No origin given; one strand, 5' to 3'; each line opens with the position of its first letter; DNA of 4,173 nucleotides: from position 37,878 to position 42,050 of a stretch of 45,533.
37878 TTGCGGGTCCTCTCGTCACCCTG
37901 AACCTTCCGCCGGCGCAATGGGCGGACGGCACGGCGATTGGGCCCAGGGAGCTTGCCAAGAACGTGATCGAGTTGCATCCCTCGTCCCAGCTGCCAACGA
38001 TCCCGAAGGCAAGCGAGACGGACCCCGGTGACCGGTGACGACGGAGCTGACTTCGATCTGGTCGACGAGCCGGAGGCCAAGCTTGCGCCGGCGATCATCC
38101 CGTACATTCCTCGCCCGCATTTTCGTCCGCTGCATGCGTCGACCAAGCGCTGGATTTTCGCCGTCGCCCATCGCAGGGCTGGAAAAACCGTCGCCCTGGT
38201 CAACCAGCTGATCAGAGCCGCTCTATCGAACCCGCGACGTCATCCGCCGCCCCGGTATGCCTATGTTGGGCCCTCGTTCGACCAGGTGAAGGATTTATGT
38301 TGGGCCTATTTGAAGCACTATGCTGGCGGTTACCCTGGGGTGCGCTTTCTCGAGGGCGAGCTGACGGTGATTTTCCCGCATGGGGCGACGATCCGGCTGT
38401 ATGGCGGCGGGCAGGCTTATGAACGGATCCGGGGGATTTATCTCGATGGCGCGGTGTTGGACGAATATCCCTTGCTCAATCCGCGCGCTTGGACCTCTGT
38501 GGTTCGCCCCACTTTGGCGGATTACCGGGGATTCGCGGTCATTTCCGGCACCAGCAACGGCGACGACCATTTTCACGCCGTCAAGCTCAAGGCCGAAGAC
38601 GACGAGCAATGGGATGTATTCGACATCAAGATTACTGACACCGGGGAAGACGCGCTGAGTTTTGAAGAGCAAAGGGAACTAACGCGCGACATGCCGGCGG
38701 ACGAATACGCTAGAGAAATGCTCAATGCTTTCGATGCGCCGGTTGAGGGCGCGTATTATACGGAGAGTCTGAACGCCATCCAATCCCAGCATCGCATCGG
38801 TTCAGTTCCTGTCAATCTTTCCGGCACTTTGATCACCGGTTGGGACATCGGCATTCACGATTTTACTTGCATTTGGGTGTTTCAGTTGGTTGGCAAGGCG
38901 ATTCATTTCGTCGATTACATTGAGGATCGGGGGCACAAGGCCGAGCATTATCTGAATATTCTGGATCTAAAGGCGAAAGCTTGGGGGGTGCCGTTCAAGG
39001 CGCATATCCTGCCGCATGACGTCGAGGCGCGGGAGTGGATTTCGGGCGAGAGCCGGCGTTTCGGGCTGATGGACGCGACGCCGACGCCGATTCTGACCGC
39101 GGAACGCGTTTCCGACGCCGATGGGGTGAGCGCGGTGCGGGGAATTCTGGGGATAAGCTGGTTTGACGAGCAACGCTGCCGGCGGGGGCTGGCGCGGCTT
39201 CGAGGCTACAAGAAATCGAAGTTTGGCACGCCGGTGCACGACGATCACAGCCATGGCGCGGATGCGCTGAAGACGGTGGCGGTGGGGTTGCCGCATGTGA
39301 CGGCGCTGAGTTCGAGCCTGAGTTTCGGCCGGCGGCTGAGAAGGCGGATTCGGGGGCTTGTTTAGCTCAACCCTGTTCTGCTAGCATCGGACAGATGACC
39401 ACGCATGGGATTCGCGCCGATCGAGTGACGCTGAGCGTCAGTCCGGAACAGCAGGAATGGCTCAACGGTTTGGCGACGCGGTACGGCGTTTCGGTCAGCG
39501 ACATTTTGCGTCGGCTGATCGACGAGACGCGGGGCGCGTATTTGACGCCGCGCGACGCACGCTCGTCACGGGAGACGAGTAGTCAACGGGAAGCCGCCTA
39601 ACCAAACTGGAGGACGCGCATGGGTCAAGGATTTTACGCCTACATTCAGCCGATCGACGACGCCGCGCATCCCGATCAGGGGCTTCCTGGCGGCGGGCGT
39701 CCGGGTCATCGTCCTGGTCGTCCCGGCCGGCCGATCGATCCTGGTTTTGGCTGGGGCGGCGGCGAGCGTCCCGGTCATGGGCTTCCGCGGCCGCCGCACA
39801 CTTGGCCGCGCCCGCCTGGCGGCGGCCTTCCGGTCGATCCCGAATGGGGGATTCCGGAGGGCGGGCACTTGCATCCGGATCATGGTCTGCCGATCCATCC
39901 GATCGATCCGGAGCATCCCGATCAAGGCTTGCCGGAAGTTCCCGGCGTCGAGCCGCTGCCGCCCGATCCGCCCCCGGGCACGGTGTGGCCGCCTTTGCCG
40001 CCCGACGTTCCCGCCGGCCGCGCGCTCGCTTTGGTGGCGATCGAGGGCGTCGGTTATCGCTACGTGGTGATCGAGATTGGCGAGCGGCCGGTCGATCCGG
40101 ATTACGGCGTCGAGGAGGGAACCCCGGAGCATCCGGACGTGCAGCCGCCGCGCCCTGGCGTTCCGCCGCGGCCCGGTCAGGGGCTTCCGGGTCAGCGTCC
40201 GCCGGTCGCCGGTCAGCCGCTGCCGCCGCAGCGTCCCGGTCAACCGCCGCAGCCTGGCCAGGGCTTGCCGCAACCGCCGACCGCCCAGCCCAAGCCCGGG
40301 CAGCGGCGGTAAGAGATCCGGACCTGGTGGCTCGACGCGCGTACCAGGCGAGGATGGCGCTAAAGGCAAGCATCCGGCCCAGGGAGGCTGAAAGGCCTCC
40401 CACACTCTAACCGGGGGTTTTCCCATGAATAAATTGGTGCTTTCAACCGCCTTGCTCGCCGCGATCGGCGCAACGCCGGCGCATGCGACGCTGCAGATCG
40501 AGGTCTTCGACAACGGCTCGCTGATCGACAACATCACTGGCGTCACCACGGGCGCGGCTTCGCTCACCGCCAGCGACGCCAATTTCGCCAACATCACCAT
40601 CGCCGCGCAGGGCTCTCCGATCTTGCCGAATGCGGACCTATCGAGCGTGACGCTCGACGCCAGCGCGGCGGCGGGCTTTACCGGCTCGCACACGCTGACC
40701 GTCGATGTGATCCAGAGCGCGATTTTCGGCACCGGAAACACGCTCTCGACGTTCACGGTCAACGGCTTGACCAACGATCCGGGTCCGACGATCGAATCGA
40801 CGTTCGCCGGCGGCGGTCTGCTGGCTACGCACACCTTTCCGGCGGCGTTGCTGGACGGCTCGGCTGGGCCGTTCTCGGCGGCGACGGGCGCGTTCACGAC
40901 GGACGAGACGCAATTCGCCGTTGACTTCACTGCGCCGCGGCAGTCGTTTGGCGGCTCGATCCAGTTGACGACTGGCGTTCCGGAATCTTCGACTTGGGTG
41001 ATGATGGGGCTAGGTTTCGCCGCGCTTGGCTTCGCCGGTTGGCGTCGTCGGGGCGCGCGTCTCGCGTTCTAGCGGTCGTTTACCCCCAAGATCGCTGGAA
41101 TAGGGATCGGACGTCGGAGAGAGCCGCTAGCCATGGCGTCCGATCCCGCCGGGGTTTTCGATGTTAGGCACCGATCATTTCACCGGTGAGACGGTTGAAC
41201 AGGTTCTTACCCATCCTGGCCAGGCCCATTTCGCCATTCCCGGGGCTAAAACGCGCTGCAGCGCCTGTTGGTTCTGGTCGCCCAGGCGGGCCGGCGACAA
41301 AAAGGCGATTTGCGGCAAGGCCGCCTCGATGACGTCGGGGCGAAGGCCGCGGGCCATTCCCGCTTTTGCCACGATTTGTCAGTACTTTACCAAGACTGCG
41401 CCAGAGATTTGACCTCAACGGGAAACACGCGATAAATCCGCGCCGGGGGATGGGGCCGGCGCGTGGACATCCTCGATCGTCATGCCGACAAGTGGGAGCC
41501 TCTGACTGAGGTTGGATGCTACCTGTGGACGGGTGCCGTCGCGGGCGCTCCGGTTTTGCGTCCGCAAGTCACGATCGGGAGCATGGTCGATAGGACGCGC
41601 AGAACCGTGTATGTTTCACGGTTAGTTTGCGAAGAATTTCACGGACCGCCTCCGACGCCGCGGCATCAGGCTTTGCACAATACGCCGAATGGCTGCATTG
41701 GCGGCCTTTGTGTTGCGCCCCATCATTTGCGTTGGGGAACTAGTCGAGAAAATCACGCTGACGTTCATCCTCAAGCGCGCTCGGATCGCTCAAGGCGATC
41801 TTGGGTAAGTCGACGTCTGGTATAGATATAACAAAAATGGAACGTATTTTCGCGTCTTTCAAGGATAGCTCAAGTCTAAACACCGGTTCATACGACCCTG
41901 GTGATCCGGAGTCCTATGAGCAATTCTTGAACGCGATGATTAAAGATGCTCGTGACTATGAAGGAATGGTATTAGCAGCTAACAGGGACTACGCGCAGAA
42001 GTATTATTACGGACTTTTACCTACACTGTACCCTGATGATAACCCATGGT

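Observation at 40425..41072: Phage-encoded PEP-CTERM secreted protein between terminase and portal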

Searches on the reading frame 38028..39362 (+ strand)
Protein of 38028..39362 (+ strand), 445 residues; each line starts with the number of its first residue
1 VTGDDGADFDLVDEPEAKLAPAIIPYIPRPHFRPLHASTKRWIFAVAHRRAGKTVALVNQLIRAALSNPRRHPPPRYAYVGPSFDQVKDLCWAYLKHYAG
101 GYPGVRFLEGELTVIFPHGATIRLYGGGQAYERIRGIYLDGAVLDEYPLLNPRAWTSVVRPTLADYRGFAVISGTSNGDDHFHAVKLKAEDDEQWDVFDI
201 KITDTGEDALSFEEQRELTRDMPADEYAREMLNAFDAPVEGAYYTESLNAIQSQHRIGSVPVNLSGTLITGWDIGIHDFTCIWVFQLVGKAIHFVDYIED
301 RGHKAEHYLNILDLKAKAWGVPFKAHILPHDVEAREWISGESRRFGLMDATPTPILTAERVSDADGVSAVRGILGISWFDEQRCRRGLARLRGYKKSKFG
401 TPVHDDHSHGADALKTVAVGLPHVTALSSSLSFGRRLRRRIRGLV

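Call 4: search_protein_families(library=pfam, proteins=[window:38028-39362:+], max_evalue=0.1)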
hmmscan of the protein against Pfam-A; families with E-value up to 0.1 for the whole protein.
window:38028-39362:+ (445 aa): 1 family
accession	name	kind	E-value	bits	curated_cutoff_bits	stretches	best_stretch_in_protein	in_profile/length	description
PF03237.21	Terminase_6N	-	0.0015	18.6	22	1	49-245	6-209/215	Terminase large subunit, T4likevirus-type, N-terminal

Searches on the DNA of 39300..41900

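Call 92: search_rna_families(source=window, start=39300, end=41900, threshold=evalue, max_evalue=1)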
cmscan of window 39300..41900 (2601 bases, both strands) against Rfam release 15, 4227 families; matches with E-value up to 1: 0.
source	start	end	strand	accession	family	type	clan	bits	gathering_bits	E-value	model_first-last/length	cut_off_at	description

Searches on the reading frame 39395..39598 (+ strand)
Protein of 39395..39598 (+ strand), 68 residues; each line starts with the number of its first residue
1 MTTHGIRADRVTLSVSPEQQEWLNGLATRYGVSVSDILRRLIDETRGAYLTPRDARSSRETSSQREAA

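Call 4: search_protein_families(library=pfam, proteins=[window:39395-39598:+], max_evalue=0.1)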
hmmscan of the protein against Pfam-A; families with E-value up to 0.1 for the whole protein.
window:39395-39598:+ (68 aa): 5 families
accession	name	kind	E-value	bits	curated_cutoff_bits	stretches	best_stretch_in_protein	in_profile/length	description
PF01402.27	RHH_1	-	0.0016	18.7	20.5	1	10-44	1-35/39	Ribbon-helix-helix protein, copG family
PF09998.14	DUF2239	-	0.0064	16.8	25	1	5-62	83-134/182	Uncharacterized protein conserved in bacteria (DUF2239)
PF17206.9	SeqA_N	-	0.041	13.6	23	1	29-42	20-33/36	SeqA protein N-terminal domain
PF21983.2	NikA-like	-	0.082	13.5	27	1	9-42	5-38/72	Mobilization protein NikA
PF12651.13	RHH_3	-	0.088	13.2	21.6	0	10-40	4-34/44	Ribbon-helix-helix domain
